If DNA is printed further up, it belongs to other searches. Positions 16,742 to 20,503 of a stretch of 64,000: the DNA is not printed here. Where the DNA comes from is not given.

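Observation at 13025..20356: Giant secreted protein built from at least nine copies of a previously uncharacterised [W-K-x-I … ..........] repeat unit, with a polyproline FH1-like stretch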

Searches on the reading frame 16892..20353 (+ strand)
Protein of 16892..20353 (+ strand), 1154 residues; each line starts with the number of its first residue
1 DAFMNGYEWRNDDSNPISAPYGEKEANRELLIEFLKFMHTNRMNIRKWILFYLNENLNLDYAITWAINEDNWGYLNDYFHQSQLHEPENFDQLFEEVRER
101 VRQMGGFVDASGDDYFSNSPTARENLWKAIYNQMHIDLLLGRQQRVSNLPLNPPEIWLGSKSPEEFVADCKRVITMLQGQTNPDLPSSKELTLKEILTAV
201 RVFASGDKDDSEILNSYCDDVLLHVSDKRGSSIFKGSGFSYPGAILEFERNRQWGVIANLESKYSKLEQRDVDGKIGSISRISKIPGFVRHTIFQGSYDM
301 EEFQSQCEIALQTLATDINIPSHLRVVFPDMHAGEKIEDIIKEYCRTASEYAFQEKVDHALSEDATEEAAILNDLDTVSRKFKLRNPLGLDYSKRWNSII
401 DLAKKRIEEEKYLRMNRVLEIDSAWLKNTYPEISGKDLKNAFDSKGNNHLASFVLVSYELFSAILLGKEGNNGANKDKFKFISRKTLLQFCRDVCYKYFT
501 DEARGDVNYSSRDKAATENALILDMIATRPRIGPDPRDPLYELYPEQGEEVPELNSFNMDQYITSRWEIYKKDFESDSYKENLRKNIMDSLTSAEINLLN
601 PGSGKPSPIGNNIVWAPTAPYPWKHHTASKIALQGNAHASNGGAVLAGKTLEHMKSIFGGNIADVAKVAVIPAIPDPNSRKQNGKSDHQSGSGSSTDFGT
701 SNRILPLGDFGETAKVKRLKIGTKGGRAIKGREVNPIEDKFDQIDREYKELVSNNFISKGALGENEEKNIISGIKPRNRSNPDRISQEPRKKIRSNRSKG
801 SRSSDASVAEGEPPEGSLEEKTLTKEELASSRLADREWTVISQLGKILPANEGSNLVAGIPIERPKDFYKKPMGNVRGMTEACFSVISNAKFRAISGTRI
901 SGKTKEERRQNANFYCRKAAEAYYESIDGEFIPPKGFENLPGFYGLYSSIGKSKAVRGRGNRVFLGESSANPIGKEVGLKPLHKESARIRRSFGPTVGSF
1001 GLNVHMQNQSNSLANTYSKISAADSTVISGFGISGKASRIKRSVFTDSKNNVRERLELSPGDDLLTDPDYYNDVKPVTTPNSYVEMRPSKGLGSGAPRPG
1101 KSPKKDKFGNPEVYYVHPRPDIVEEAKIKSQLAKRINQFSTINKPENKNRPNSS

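Call 70: predict_structure(alignment_id=A4)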
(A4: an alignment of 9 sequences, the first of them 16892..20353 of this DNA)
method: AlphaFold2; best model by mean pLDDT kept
length: 1154 residues; sequences in the alignment: 9
mean_pLDDT: 39.9   pTM: 0.25
mean pLDDT of the five models: 39.9, 39.4, 37.1, 37.0, 34.1
residues with pLDDT >= 90: 0; 70-90: 10; 50-70: 154; < 50: 990
segments of 3 or more residues with pLDDT < 50: 1-119, 129-152, 177-208, 220-275, 286-298, 319-321, 353-624, 626-642, 644-647, 649-745, 747-812, 814-837, 839-872, 888-892, 894-898, 925-931, 944-1044, 1046-1104, 1107-1125, 1136-1154
pLDDT, mean of each block of 10 residues (from residue 1): 27 29 35 39 36 34 34 36 35 38 34 43 53 40 38 55 58 53 39 37 37 51 39 26 32 46 44 48 48 44 61 58 54 67 66 44 35 31 31 40 44 38 43 39 38 39 34 39 38 39 33 34 30 35 38 33 27 38 39 37 41 36 46 38 48 40 40 36 32 29 28 32 32 39 43 36 34 29 31 30 28 34 42 47 44 44 42 49 52 45 53 59 46 54 41 37 40 42 41 35 32 28 26 31 46 38 33 37 41 34 48 37 49 47 39 35
secondary structure, 60 per line:
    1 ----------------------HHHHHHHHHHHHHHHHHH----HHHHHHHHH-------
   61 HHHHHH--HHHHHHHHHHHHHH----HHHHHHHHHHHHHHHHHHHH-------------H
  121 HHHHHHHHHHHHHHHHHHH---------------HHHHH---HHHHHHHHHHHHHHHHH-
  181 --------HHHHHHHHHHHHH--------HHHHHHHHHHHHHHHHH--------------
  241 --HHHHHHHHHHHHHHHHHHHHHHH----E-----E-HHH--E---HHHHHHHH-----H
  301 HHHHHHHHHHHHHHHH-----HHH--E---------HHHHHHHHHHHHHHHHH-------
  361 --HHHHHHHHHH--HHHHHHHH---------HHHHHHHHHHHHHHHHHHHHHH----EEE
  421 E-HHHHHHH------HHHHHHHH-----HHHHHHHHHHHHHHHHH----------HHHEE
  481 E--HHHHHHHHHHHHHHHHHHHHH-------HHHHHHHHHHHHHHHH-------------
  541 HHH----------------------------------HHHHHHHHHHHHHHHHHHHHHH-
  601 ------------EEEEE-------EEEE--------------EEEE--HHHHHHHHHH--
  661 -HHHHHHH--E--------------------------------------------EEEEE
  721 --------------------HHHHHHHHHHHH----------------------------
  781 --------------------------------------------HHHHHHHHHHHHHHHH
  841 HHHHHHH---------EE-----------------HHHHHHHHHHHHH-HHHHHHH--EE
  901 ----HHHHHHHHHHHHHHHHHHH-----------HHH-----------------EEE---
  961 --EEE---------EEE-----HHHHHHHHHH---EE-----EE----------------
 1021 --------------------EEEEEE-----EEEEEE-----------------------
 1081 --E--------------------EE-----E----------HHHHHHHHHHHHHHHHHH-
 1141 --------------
elements in order (helices of 4 or more, strands of 3 or more residues): H23-40 H45-53 H61-66 H69-82 H87-106 H120-139 H155-159 H163-179 H189-201 H210-226 H243-265 H287-294 H300-316 H337-353 H363-372 H375-382 H392-413 E418-421 H423-429 H436-443 H449-465 E479-481 H484-504 H512-527 H578-599 E613-617 E625-628 E643-646 H649-658 H662-668 E716-720 H741-752 H825-847 H876-888 H890-896 H905-923 E955-957 E963-965 E975-977 H983-992 E1041-1046 E1052-1057 H1122-1139
